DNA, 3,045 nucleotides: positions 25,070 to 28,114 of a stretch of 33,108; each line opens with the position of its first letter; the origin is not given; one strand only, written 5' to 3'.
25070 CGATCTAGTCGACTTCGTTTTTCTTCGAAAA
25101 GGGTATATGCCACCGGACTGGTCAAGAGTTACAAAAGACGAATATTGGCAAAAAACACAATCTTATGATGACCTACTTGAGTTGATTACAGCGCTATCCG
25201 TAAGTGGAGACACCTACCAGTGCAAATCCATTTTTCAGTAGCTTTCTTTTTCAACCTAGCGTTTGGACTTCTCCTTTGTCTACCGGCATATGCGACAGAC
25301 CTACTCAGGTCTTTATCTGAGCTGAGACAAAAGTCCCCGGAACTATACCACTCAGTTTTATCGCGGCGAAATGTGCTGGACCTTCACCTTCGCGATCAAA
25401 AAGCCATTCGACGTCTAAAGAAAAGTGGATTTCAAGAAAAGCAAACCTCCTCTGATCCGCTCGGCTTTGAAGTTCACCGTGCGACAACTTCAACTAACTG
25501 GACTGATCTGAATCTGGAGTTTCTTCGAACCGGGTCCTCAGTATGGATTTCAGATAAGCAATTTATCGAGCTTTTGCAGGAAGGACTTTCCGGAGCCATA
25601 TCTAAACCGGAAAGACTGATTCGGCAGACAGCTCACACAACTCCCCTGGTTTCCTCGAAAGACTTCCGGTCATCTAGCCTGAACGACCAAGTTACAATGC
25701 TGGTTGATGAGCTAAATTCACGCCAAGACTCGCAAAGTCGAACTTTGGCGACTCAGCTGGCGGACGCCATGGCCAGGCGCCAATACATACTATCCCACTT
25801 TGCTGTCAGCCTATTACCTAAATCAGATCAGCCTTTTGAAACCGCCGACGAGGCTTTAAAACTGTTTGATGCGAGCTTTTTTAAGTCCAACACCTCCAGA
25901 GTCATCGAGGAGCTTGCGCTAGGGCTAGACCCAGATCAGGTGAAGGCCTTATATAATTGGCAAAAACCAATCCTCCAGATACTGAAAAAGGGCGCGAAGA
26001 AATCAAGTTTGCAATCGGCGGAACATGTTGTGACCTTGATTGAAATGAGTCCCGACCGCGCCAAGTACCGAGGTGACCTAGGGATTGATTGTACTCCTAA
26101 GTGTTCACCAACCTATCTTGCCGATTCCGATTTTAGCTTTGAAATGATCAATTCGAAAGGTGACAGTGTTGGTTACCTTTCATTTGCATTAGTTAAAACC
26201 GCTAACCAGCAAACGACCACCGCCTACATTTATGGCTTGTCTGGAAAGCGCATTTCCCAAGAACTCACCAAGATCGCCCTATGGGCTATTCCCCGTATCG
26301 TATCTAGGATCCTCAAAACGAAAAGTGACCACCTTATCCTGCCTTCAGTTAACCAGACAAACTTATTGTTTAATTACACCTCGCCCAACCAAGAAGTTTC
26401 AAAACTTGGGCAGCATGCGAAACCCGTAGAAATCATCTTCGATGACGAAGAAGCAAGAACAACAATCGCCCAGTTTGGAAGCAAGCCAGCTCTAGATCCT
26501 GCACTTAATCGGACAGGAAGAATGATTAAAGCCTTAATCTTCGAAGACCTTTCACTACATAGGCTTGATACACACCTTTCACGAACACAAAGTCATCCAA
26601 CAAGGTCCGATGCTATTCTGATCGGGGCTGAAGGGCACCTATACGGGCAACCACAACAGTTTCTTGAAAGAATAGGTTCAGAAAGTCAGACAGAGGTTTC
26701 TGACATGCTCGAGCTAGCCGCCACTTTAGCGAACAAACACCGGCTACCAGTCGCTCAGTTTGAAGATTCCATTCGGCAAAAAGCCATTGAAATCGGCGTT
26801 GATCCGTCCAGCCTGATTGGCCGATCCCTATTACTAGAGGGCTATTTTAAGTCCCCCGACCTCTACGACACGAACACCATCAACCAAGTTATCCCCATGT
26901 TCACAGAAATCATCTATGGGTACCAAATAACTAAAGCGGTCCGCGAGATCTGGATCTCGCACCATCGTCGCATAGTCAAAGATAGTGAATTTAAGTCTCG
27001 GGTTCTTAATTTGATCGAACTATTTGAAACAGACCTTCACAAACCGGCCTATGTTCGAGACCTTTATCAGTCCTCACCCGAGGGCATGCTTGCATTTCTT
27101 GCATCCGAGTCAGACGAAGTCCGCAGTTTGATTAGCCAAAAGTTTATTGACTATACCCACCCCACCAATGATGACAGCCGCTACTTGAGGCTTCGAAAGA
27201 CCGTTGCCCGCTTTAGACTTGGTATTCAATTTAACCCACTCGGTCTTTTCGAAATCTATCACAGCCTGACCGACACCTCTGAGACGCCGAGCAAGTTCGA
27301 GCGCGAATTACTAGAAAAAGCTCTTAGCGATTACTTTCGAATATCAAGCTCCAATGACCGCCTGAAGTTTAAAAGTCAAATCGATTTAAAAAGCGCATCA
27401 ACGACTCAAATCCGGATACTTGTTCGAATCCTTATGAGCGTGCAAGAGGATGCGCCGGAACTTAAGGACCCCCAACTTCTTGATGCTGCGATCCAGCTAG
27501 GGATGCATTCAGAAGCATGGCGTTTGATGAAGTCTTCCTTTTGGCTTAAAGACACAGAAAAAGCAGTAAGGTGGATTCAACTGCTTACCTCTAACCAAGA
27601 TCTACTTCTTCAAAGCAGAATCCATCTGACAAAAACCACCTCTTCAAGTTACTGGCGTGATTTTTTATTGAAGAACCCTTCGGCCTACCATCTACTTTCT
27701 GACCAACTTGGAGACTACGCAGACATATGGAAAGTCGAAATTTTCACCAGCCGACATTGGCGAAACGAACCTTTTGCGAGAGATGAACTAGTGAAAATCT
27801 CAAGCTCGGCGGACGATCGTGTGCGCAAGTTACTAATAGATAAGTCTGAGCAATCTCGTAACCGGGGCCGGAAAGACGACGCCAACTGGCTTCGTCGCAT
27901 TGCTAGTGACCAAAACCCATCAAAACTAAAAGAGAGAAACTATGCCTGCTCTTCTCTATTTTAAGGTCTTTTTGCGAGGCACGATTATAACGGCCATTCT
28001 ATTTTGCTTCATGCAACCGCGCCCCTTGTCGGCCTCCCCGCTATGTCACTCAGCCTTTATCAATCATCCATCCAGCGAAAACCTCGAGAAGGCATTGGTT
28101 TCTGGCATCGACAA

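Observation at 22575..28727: Three-gene overlapping operon of large signal-peptide proteins with almost no recognisable domains, embedded among flagellar genes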

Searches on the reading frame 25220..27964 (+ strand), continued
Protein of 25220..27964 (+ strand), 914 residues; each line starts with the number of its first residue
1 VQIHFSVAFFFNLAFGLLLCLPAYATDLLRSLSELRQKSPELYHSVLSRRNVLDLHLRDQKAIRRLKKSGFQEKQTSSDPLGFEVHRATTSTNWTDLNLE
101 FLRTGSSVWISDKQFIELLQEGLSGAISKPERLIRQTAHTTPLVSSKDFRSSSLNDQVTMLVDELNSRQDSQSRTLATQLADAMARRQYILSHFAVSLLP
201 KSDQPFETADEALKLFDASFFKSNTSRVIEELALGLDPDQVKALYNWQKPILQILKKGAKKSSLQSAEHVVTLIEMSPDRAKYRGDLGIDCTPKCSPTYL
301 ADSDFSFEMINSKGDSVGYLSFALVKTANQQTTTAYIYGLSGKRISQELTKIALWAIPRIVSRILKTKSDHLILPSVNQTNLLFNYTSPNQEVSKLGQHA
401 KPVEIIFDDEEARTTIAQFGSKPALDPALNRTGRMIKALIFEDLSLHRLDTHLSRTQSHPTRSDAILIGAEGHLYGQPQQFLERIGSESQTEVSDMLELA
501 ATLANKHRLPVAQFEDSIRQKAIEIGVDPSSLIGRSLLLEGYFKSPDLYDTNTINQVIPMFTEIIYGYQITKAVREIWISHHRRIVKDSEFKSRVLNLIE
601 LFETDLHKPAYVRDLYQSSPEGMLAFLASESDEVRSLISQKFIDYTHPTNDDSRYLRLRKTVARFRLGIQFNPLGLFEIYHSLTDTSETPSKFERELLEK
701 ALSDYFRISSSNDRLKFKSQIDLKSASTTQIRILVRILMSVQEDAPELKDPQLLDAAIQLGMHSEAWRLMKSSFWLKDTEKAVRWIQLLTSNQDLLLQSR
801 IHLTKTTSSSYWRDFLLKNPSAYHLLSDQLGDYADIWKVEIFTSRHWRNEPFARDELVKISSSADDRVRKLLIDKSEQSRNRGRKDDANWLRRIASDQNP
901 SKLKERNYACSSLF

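Call 97: search_protein_families(library=pfam, proteins=[P0026, P0027, P0028, P0029, P0030, P0032, P0033], max_evalue=0.1)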
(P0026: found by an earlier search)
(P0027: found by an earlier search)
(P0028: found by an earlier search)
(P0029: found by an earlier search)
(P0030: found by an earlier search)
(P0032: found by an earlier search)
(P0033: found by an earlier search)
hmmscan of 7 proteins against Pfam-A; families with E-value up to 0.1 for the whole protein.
P0026 (915 aa): 3 families
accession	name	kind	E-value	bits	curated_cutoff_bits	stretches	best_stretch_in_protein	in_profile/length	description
PF02661.23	Fic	-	0.0004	21.6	24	1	783-837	40-90/93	Fic/DOC family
PF03816.19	LytR_cpsA_psr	-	0.048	14.3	24.6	0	668-727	64-124/150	LytR_cpsA_psr family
PF21493.2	TubZ_C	-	0.095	13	27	0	700-751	54-103/133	Tubulin-like protein TubZ, C-terminal domain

P0027 (258 aa): 0 families

P0028 (126 aa): 1 family
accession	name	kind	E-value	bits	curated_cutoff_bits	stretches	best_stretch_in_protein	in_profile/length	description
PF05060.20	MGAT2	-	0.049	13.2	27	1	9-56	72-121/349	N-acetylglucosaminyltransferase II (MGAT2)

P0029 (207 aa): 1 family
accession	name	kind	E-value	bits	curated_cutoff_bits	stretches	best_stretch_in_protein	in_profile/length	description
PF21038.3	CEP104_N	-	0.044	14.4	27.5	1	150-190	68-108/120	Centrosomal protein CEP104, N-terminal domain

P0030 (512 aa): 1 family
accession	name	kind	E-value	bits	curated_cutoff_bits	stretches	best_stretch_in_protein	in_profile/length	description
PF02937.20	COX6C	-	0.0033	17.9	22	0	2-31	4-33/70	Cytochrome c oxidase subunit VIc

P0032 (314 aa): 0 families

P0033 (320 aa): 7 families
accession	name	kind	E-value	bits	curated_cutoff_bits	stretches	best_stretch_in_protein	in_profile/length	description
PF13443.12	HTH_26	-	7.3e-07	29.8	22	1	22-68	12-59/63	Cro/C1-type HTH DNA-binding domain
PF13560.12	HTH_31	-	8.9e-06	26.4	27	1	18-59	10-54/64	Helix-turn-helix domain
PF01381.28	HTH_3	-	6e-05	23.4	23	1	14-62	1-51/55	Helix-turn-helix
PF14394.12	DUF4423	-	0.00038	20.7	30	1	157-316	12-164/165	Domain of unknown function (DUF4423)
PF12844.13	HTH_19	-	0.0019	18.5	30.2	0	12-47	5-39/64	Helix-turn-helix domain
PF13384.12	HTH_23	-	0.0019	18.4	24.6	1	82-111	9-38/50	Homeodomain-like domain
PF05269.17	Phage_CII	-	0.037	14.7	21.3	0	92-112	25-45/91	Bacteriophage CII protein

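Call 105: find_encoding_contigs(protein=P0007, flank=8000, max_places=2)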
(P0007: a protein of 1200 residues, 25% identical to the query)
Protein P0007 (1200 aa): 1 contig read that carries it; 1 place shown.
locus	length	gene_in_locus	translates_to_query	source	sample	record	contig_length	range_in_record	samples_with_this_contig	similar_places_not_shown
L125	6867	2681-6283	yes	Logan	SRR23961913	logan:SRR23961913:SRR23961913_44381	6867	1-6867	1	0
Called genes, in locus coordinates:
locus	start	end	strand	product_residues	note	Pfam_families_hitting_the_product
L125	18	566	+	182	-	PF08281:Sigma70_r4_2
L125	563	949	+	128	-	-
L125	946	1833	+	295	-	-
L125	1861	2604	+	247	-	PF24521:Ank_KRIT1 (faint), PF12796:Ank_2 (weak), PF13637:Ank_4 (faint), PF13857:Ank_5 (weak), PF00023:Ank, PF13606:Ank_3 (faint), PF12796:Ank_2, PF13857:Ank_5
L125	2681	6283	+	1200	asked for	-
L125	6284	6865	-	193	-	?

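Call 106: find_encoding_contigs(protein=P0004, flank=8000, max_places=2)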
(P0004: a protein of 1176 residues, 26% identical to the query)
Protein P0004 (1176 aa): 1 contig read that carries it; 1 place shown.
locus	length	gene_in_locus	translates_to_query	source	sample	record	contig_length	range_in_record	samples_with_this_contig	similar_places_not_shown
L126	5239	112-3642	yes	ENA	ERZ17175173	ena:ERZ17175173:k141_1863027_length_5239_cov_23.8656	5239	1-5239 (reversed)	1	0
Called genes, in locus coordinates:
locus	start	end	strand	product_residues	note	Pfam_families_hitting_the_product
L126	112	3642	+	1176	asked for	PF13646:HEAT_2 (faint)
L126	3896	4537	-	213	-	-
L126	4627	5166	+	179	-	PF02810:SEC-C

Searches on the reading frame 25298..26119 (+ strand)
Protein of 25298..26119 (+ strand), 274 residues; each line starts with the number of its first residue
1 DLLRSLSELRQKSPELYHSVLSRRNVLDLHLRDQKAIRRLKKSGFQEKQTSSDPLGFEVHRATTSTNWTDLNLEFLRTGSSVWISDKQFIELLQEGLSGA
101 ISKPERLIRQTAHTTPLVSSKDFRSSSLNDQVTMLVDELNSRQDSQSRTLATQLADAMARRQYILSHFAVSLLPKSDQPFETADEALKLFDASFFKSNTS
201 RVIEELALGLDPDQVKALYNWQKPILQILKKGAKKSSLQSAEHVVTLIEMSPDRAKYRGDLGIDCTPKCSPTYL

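Call 36: search_protein_families(library=pfam, proteins=[window:25298-26119:+], max_evalue=10)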
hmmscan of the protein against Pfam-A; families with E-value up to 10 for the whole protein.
window:25298-26119:+ (274 aa): 2 families
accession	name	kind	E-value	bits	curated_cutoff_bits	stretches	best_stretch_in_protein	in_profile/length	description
PF20199.4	RepSA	-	0.12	12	34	1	30-91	343-399/438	Replication initiator protein, pSAM2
PF21047.3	HEAT_Maestro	-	0.22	11.8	27.4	1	179-249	82-149/229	Maestro, HEAT repeats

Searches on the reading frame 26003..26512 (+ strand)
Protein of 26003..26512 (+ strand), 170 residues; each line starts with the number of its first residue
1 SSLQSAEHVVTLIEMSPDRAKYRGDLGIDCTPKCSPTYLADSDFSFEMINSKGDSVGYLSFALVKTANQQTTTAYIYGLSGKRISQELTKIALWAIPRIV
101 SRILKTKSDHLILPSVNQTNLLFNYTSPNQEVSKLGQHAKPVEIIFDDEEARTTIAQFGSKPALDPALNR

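Call 45: search_solved_structures(query=A2, max_evalue=10, show_alignments=3)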
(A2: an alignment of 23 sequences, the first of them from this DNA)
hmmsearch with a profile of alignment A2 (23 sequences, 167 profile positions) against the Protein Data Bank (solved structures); distinct sequences matched with E-value up to 10: 4.
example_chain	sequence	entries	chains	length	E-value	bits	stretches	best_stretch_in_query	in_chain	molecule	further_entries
4bnd_A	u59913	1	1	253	1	12.2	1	83-153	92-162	ALPHA-PHOSPHOGLUCOMUTASE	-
4bnd_B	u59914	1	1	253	1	12.2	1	83-153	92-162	ALPHA-PHOSPHOGLUCOMUTASE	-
3ixx_G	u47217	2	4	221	1.8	11.3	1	22-81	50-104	E53 Fab Fragment (chain H)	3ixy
3i50_H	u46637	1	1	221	1.9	11.2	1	22-81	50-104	murine heavy chain (IgG3) of E53 monoclonal antibody Fab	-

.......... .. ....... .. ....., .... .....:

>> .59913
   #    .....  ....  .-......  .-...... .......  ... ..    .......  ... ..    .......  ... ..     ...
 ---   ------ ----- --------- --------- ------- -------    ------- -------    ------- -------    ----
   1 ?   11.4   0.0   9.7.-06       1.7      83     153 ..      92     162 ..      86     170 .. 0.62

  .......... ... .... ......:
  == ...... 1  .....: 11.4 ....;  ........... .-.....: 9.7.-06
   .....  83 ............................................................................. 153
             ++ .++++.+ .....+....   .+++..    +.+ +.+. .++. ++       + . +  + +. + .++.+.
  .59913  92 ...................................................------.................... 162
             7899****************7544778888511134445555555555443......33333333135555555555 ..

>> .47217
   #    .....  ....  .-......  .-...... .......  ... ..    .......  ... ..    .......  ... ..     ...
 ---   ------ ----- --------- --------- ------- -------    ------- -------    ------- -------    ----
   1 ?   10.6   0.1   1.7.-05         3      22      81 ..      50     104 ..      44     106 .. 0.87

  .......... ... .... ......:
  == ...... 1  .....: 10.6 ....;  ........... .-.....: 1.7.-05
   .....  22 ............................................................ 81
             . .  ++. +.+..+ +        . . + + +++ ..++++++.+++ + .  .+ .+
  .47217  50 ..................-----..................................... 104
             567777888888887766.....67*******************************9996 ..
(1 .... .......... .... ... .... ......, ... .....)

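Call 56: predict_structure(alignment_id=A2)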
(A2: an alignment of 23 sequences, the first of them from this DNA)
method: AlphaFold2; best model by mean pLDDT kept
length: 170 residues; sequences in the alignment: 23
mean_pLDDT: 82.5   pTM: 0.79
mean pLDDT of the five models: 82.5, 81.5, 81.1, 80.0, 79.4
residues with pLDDT >= 90: 79; 70-90: 62; 50-70: 15; < 50: 14
segments of 3 or more residues with pLDDT < 50: 160-170
pLDDT, mean of each block of 10 residues (from residue 1): 62 90 74 65 93 93 88 92 92 92 86 90 90 91 89 72 43
secondary structure, 60 per line:
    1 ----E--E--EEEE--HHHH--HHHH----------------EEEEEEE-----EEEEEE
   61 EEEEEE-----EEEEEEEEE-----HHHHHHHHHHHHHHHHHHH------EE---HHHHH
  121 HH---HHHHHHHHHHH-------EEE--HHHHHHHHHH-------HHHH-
elements in order: E11-14 H17-20 H23-26 E43-49 E55-66 E72-80 H86-104 H116-122 H126-136 E144-146 H149-158 H166-169

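Call 61: fold_search(model_id=the predicted structure, library=pdb)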
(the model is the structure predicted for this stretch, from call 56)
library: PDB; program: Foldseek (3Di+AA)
matches with E <= 10: 793; with E <= 0.001: 1
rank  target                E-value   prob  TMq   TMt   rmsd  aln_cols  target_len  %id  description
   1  6bvc                  8.7e-04  1.00  0.44  0.47   6.8       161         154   13  Crystal structure of AAC(3)-Ia in complex with coenzyme A (released 2017-12-27)
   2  1bo4_B                1.2e-03  1.00  0.43  0.50   5.8       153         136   11  CRYSTAL STRUCTURE OF A GCN5-RELATED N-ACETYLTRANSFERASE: SERRATIA MARESCENS AMINOGLYCOSIDE 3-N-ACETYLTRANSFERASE (released 1998-10-07)
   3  5hmn_A                1.3e-03  1.00  0.46  0.51   5.4       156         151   15  Crystal structure of an aminoglycoside acetyltransferase HMB0005 from an uncultured soil metagenomic sample, unknown a (released 2016-02-17)
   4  1bo4_A                2.5e-03  0.99  0.42  0.49   6.1       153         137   12  CRYSTAL STRUCTURE OF A GCN5-RELATED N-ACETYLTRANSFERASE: SERRATIA MARESCENS AMINOGLYCOSIDE 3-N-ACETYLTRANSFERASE (released 1998-10-07)
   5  5hmn_C                3.4e-03  0.99  0.47  0.51   5.3       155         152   14  Crystal structure of an aminoglycoside acetyltransferase HMB0005 from an uncultured soil metagenomic sample, unknown a (released 2016-02-17)
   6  1qsm_D                4.7e-03  0.97  0.42  0.45   7.5       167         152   14  Histone Acetyltransferase HPA2 from Saccharomyces Cerevisiae in Complex with Acetyl Coenzyme A (released 1999-12-22)
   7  5hmn_B                5.4e-03  0.99  0.45  0.47   5.5       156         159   15  Crystal structure of an aminoglycoside acetyltransferase HMB0005 from an uncultured soil metagenomic sample, unknown a (released 2016-02-17)
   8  2fe7_B                6.1e-03  0.93  0.43  0.43   8.4       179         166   11  The crystal structure of a probable N-acetyltransferase from Pseudomonas aeruginosa (released 2006-01-24)
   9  4yfj_A                6.5e-03  0.97  0.43  0.47   6.4       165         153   14  Crystal structure of aminoglycoside acetyltransferase AAC(3)-Ib (released 2015-03-18)
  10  7n1l_F                6.9e-03  0.99  0.44  0.51   5.3       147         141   12  Crystal Structure of Ribosomal-protein-alanine N-acetyltransferase from Brucella melitensis biovar Abortus 2308 (released 2021-06-16)
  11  7n1l_B                6.9e-03  0.98  0.44  0.51   5.4       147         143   11  Crystal Structure of Ribosomal-protein-alanine N-acetyltransferase from Brucella melitensis biovar Abortus 2308 (released 2021-06-16)
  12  7n1l_A                7.3e-03  0.99  0.46  0.53   5.0       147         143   11  Crystal Structure of Ribosomal-protein-alanine N-acetyltransferase from Brucella melitensis biovar Abortus 2308 (released 2021-06-16)
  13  1qsm_A                7.8e-03  0.92  0.40  0.44   7.2       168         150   13  Histone Acetyltransferase HPA2 from Saccharomyces Cerevisiae in Complex with Acetyl Coenzyme A (released 1999-12-22)
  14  7n1l_H                8.8e-03  0.97  0.43  0.50   5.4       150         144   11  Crystal Structure of Ribosomal-protein-alanine N-acetyltransferase from Brucella melitensis biovar Abortus 2308 (released 2021-06-16)
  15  1on0_A                8.8e-03  0.96  0.42  0.45   6.5       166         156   13  Crystal Structure of Putative Acetyltransferase (YycN) from Bacillus subtilis, NORTHEAST STRUCTURAL GENOMICS CONSORTIU (released 2003-03-11)
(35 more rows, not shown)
